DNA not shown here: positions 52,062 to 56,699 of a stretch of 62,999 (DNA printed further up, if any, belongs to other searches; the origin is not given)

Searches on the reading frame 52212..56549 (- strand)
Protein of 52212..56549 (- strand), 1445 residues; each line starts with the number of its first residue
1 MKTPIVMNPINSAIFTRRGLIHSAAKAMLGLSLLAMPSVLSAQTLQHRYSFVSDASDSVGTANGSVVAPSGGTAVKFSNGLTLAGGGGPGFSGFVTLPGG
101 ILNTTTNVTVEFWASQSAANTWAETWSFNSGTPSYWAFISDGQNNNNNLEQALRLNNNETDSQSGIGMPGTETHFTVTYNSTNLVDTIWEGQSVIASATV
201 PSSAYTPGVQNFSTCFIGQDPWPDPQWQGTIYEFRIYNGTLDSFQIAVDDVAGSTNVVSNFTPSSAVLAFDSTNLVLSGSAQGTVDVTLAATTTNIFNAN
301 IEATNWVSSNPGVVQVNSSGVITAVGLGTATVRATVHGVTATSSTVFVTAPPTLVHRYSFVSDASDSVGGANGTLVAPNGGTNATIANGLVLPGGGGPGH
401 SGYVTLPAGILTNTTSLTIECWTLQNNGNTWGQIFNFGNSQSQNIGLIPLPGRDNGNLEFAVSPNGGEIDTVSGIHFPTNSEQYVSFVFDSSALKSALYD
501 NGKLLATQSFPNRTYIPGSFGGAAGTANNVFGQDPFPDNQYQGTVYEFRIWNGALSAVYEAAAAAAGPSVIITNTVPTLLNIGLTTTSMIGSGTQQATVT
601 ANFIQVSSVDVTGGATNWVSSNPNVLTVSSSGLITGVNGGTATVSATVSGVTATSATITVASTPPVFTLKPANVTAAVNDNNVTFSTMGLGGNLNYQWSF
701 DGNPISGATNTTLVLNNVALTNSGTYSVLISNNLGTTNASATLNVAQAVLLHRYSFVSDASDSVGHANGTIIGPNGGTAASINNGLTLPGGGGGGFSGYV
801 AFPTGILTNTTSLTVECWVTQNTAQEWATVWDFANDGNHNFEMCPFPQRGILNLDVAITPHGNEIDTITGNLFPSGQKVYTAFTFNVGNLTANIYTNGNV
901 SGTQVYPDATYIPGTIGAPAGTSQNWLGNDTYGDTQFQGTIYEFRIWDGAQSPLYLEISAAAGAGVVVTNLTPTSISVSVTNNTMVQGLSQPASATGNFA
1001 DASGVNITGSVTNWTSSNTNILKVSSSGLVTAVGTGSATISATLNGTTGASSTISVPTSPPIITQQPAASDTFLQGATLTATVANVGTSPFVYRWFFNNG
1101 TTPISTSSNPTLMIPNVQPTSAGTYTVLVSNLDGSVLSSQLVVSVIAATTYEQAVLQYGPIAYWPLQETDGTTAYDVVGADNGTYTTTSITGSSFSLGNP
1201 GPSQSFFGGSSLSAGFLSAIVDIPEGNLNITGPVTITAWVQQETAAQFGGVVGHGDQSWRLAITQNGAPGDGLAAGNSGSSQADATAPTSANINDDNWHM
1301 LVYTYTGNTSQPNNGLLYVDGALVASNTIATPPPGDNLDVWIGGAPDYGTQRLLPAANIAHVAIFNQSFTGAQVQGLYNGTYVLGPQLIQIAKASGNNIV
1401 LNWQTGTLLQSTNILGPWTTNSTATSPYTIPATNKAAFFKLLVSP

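Call 16: search_protein_families(library=pfam, proteins=[window:52212-56549:-], max_evalue=0.001)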
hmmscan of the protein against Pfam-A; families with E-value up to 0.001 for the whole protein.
window:52212-56549:- (1445 aa): 7 families
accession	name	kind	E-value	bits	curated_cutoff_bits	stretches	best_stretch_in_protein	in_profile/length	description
PF13385.13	Laminin_G_3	-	6.3e-55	185.9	27.6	4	1221-1375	7-151/151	Concanavalin A-like lectin/glucanases superfamily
PF02368.24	Big_2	-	1.3e-14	54.3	22.8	2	974-1049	3-73/79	Bacterial Ig-like domain (group 2)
PF13927.12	Ig_3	-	5.4e-13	49.7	30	2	1060-1131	1-78/78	Immunoglobulin domain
PF22359.2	Big-like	-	4.6e-09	36.8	27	1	620-660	7-46/48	Bacterial Ig-like domain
PF07679.22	I-set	-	4.6e-08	33.5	23.7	0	709-745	54-90/90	Immunoglobulin I-set domain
PF13895.12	Ig_2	-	2e-07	31.6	27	0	693-744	28-78/79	Immunoglobulin domain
PF00047.31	ig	-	1.5e-06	28.8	21.8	1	1077-1137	11-78/81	Immunoglobulin domain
